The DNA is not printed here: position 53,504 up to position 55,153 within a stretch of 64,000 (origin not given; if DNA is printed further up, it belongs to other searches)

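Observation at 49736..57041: Head-only morphogenesis module: candidate capsid-forming satellite or tail-less particle element in a Bacteroidota host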

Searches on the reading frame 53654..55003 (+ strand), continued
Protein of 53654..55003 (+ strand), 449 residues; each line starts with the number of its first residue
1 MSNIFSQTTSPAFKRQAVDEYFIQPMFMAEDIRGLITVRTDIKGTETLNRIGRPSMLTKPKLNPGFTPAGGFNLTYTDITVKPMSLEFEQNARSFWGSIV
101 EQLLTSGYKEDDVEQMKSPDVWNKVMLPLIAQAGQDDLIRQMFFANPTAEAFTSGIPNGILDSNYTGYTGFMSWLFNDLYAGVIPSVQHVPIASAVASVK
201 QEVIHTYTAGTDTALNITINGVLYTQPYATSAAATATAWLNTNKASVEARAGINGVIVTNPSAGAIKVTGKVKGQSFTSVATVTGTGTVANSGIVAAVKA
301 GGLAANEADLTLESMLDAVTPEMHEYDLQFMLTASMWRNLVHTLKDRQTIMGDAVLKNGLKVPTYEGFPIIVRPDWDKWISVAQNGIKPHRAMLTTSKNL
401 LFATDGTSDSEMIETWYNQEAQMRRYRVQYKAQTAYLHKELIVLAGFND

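Call 47: find_encoding_contigs(protein=P0062, flank=10000, max_places=2)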
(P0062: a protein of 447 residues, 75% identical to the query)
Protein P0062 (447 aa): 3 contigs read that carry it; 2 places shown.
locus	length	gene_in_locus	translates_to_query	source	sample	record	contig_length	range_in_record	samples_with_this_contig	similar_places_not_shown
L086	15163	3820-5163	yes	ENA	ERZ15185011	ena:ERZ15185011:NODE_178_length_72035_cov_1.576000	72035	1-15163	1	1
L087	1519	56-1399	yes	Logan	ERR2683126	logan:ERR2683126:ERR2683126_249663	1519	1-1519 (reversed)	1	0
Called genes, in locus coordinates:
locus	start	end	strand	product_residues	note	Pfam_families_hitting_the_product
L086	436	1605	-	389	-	PF04466:Terminase_3, PF17288:Terminase_3C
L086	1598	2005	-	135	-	-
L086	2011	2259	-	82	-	-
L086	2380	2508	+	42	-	-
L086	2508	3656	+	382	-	-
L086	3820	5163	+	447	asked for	-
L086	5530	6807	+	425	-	-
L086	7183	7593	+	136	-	-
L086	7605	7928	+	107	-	-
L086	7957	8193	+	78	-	-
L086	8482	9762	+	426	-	PF12789:PTR (faint)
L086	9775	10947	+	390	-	PF11133:Phage_head_fibr (faint)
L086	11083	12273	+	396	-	PF09603:Fib_succ_major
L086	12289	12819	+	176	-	-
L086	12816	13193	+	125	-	-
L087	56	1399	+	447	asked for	-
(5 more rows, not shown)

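Call 55: search_protein_representatives(alignment_id=A1)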
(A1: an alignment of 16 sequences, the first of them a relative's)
Query: 16 sequences, 449 profile positions. Proteins with E-value up to 0.001 (for the whole library): 484; up to 1e-10: 176; up to 1e-30: 41. The best 150 are listed.
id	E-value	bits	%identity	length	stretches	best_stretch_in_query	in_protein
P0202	2.9e-241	817.5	-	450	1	1-449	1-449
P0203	3.3e-135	467.9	-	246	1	205-449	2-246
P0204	2.6e-134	465.0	-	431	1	1-447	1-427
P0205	5.9e-117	407.8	-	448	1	1-445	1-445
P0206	3.8e-108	378.7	-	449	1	1-445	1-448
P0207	2.9e-104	365.9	-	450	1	2-445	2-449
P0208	4.4e-104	365.3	-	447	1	1-444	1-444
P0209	1.0e-86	308.1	-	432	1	20-445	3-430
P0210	3.7e-82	293.1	-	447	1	2-445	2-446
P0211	3.9e-82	293.0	-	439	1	1-444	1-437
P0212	2.1e-81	290.6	-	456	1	10-438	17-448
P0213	2.6e-81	290.3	-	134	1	1-134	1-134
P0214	5.1e-77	276.1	-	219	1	11-220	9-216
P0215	1.3e-74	268.2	-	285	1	164-445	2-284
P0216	7.6e-73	262.4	-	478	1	8-445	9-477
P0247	2.0e-28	116.0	-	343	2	296-443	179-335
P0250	4.4e-26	108.2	-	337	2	285-432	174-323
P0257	4.5e-24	101.6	-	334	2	286-445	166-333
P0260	1.5e-23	99.9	-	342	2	302-444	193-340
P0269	2.0e-20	89.6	-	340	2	299-444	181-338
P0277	1.6e-18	83.4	-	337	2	295-445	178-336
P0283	8.7e-18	80.9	-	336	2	294-443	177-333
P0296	2.2e-16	76.3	-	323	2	289-445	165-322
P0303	2.1e-15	73.0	-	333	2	283-447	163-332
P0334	2.0e-12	63.2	-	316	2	289-445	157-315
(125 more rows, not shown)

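Call 56: search_protein_families(library=pfam, proteins=[P0247, P0250, P0257, P0260, P0269, P0277, P0283, P0296, P0303, P0334], max_evalue=0.01)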
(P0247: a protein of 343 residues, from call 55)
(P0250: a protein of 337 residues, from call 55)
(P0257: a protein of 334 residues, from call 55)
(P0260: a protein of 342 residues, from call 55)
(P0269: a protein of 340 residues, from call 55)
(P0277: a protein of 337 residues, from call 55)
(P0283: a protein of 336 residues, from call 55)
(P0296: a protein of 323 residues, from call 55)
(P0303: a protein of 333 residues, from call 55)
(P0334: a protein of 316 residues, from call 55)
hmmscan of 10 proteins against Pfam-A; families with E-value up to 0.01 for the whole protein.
P0247 (343 aa): 0 families

P0250 (337 aa): 0 families

P0257 (334 aa): 0 families

P0260 (342 aa): 0 families

P0269 (340 aa): 0 families

P0277 (337 aa): 0 families

P0283 (336 aa): 0 families

P0296 (323 aa): 0 families

P0303 (333 aa): 0 families

P0334 (316 aa): 0 families

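Call 59: get_annotated_region(hit=H1, flank=12000)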
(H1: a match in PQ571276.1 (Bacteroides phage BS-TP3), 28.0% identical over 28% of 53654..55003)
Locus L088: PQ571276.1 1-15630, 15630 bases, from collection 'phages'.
description: Bacteroides phage BS-TP3, complete genome.
organism: Bacteroides phage BS-TP3 (NCBI taxid 3385223)
taxonomy: Viruses
host: Bacteroides salyersiae BG8; source: sewage from septic tank; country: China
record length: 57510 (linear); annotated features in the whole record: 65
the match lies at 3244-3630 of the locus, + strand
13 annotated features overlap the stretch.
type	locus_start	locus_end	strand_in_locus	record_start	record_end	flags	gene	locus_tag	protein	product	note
CDS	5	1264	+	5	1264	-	-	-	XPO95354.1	RagB/SusD family nutrient uptake outer membrane protein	BS-TP3_gp1; BS-TP3_gp1; Annot2=(structure alignment-afuniprot50) AF-A0A380CIQ9-F1-model_v4 SusD ...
CDS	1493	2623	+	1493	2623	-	-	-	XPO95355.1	Clp protease ClpP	BS-TP3_gp2; BS-TP3_gp2; Annot2=(structure alignment-afuniprot50) AF-A0A3C1BHH0-F1-model_v4 ATP-dependent Clp protease ...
CDS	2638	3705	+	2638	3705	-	-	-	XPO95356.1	element PBSX protein XkdG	BS-TP3_gp3; BS-TP3_gp3; Annot2=(structure alignment-afuniprot50) AF-A0A7C6PX85-F1-model_v4 Phage major capsid ...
CDS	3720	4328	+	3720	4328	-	-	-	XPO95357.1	Head-tail adaptor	BS-TP3_gp4; BS-TP3_gp4; Annot2=(structure alignment-afuniprot50) AF-A0A0E2LMC3-F1-model_v4 Signal peptide protein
CDS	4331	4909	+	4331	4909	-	-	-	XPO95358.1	hypothetical protein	BS-TP3_gp5; BS-TP3_gp5; None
CDS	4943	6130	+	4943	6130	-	-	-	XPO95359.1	polyprotein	BS-TP3_gp6; BS-TP3_gp6; Annot2=(hmm profile search-phrog [Rank2]) phrog_11226 portal protein;Annot3=(structure ...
CDS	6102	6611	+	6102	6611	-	-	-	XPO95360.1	negative regulator of genetic competence MecB/ClpC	BS-TP3_gp7; BS-TP3_gp7; None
CDS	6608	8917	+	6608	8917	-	-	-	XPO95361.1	hypothetical protein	BS-TP3_gp8; BS-TP3_gp8; None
CDS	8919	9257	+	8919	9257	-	-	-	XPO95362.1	hypothetical protein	BS-TP3_gp9; BS-TP3_gp9; None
CDS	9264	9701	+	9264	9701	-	-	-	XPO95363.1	hypothetical protein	BS-TP3_gp10; BS-TP3_gp10; None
CDS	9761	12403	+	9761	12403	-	-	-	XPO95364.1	DUF4886 domain-containing protein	BS-TP3_gp11; BS-TP3_gp11; None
CDS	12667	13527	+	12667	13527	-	-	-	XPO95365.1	DUF2971 domain-containing protein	BS-TP3_gp12; BS-TP3_gp12; Annot2=(structure alignment-afuniprot50) AF-A0A377Z3T8-F1-model_v4 Protein of uncharacterized ...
CDS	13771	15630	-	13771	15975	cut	-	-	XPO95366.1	Lysophospholipase L1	BS-TP3_gp13; BS-TP3_gp13; Annot2=(structure alignment-afuniprot50) AF-V7HYJ5-F1-model_v4 SGNH_hydro domain-containing ...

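Call 70: search_protein_families(library=phrogs, proteins=[L017:13719-16283:+, L028:13771-15435:+, L045:14460-16409:+, L072:8525-9970:+, L072:10389-11180:+, L078:4449-5315:+, L078:5339-6661:+, L080:12421-14202:+, L018:14768-15772:+, L015:5446-6714:+], max_evalue=0.001)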
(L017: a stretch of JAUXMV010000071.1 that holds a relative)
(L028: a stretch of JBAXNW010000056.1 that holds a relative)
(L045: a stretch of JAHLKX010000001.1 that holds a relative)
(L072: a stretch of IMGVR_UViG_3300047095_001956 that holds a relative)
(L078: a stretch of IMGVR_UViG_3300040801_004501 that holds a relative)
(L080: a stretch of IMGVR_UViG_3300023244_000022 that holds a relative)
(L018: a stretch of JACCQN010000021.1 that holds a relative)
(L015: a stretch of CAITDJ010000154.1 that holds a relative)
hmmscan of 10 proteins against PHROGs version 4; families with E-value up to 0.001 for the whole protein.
L017:13719-16283:+ (855 aa): 1 family
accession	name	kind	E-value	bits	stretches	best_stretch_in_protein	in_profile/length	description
phrog_34853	-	unknown function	5.9e-06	26.1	1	243-314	7-80/555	-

L028:13771-15435:+ (555 aa): 2 families
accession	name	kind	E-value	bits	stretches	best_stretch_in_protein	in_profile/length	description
phrog_35892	-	unknown function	5.2e-20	71.7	3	311-423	535-651/1181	-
phrog_18805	-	unknown function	4.3e-12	46.6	2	231-335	268-380/457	-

L045:14460-16409:+ (650 aa): 0 families

L072:8525-9970:+ (482 aa): 39 families (the best 25 are shown)
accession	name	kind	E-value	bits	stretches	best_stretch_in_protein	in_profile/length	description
phrog_38707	-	unknown function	9.6e-55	187.4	5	302-341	404-443/675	-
phrog_3030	-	unknown function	2.1e-38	133.1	3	330-374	116-160/272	-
phrog_13892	-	tail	7e-38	132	4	166-291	452-598/676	minor tail protein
phrog_35419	-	tail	3e-37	129.8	4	384-444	165-227/414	tail fiber protein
phrog_5207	-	unknown function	4.9e-36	125.4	4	33-290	229-503/689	-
phrog_24919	-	tail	1.9e-35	123.5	2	248-338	60-150/402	tail fiber protein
phrog_2952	-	tail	1e-33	118.1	4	243-292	175-224/488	minor tail protein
phrog_38418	-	unknown function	5.5e-28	99.1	3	249-337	109-204/472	-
phrog_33513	-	unknown function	6.8e-26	91.5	4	347-392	102-144/1042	-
phrog_8780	-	tail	1e-24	87.8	4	241-289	411-459/755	minor tail protein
phrog_24819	-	unknown function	1.3e-24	87.3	2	219-333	29-138/823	-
phrog_8078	-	head and packaging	1.9e-24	86.7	4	224-285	428-488/1392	virion structural protein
phrog_30593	-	unknown function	3.2e-24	86.7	4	242-297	90-146/322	-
phrog_7449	-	unknown function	6e-21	75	3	251-288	435-472/1714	-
phrog_15439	-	other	6.5e-21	76.5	1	164-244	32-112/290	peptidase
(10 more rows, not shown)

L072:10389-11180:+ (264 aa): 1 family
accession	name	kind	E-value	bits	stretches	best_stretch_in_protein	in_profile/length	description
phrog_2295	-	unknown function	2.9e-25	90.1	1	18-256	565-802/1183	-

L078:4449-5315:+ (289 aa): 0 families

L078:5339-6661:+ (441 aa): 0 families

L080:12421-14202:+ (594 aa): 3 families
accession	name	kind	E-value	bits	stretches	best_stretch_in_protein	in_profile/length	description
phrog_23837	-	head and packaging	6.8e-35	121.9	2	310-546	191-423/507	virion structural protein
phrog_6002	-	head and packaging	3.6e-31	108.6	3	117-244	685-809/1183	virion structural protein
phrog_4636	-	tail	1.4e-25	90.8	3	144-233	513-602/763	tail spike protein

L018:14768-15772:+ (335 aa): 32 families (the best 25 are shown)
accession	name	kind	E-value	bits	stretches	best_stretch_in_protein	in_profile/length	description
phrog_8215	-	tail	5.7e-26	92.1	1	241-334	894-985/1000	baseplate wedge initiator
phrog_5668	-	tail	8.8e-24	84.4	1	200-334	1420-1547/1567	tail fiber protein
phrog_18186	-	tail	1.4e-19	71.2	1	236-334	466-563/582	baseplate wedge subunit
phrog_25788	-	tail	4.7e-19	69.4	1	225-334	478-592/603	tail fiber protein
phrog_18345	-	tail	6e-16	58.9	1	255-335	853-940/956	tail fiber protein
phrog_1699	-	tail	9.4e-16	58.5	1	215-334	876-980/1000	long tail fiber protein distal subunit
phrog_1980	-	tail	7.3e-15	56.2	1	182-335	250-420/449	tail fiber protein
phrog_33119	-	tail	4.4e-14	53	1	242-333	533-622/643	long tail fiber protein distal subunit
phrog_11011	-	tail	5.6e-14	52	1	238-334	1162-1266/1291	long tail fiber protein distal subunit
phrog_25848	-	tail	2e-13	50.5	1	241-334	489-580/598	tail fiber protein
phrog_9942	-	tail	4.5e-13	49.1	1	253-334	924-1030/1178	tail fiber protein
phrog_19966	-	tail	4.3e-12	46.4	1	149-334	538-713/724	long tail fiber protein distal subunit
phrog_28992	-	unknown function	2.1e-11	44.6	1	228-334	214-325/343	-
phrog_30158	-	unknown function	1.4e-10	41.2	1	253-334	690-769/779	-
phrog_5481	-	tail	3.8e-10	39.9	1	211-334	862-1008/1043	tail fiber protein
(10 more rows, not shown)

L015:5446-6714:+ (423 aa): 2 families
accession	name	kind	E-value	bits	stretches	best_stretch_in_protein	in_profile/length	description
phrog_20057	-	unknown function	4.2e-08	31.7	1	143-357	513-722/2265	-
phrog_25468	-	unknown function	9.7e-07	29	1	165-224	121-179/528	-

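Call 90: search_protein_families(library=pfam, proteins=[L080:1115-2329:+, L080:215-1108:+, L001:2516-4129:+], max_evalue=0.01)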
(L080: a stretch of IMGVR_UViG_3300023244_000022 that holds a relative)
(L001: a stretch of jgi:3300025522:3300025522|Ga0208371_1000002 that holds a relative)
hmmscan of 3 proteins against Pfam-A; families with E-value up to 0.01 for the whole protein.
L080:1115-2329:+ (405 aa): 1 family
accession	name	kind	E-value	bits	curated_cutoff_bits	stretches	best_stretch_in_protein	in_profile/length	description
PF19263.5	DUF5906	-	7.5e-15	56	27.6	1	134-240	1-110/114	Family of unknown function (DUF5906)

L080:215-1108:+ (298 aa): 1 family
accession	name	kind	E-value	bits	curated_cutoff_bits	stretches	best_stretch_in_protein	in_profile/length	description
PF08800.15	BT4734-like_N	-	1.7e-12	48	22.4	1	66-140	5-81/134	BT4734-like, N-terminal domain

L001:2516-4129:+ (538 aa): 2 families
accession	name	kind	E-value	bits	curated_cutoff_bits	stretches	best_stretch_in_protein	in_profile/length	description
PF10571.15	UPF0547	-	3.7e-06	27.4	29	1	512-536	1-25/26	Uncharacterised protein family UPF0547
PF24626.1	SH3_Tf2-1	-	0.0096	16.5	30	0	17-50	22-56/64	Tf2-1-like, SH3 domain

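Call 109: predict_structure(alignment_id=A7)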
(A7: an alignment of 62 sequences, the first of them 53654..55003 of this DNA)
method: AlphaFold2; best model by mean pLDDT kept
length: 449 residues; sequences in the alignment: 62
mean_pLDDT: 82.5   pTM: 0.78
mean pLDDT of the five models: 82.5, 81.7, 80.8, 79.3, 75.3
residues with pLDDT >= 90: 179; 70-90: 177; 50-70: 83; < 50: 10
segments of 3 or more residues with pLDDT < 50: 5-8
pLDDT, mean of each block of 10 residues (from residue 1): 47 57 62 74 82 72 70 77 84 70 68 59 69 83 92 92 90 90 89 91 94 91 95 95 95 91 95 94 94 94 90 93 89 91 77 57 84 91 89 92 77 74 80 89 87
secondary structure, 60 per line:
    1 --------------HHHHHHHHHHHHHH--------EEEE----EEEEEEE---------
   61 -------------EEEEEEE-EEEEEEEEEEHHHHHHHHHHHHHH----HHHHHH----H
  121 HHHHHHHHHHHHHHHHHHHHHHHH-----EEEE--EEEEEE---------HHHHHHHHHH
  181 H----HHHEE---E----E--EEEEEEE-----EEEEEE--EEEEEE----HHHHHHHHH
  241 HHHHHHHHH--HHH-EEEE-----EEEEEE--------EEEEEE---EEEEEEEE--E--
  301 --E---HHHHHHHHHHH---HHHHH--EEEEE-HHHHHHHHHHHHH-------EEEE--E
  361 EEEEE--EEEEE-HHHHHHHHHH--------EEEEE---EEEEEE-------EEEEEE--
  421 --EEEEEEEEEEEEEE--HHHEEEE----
elements in order: H15-28 E37-40 E45-51 E74-80 E82-91 H92-105 H110-115 H120-144 E150-153 E156-161 H171-181 E202-208 E214-219 E222-227 H232-249 E256-259 E265-270 E279-284 E288-295 H307-317 H321-325 E328-332 H334-346 E354-357 E360-365 E368-372 H374-383 E392-396 E400-405 E413-418 E423-436 E442-445
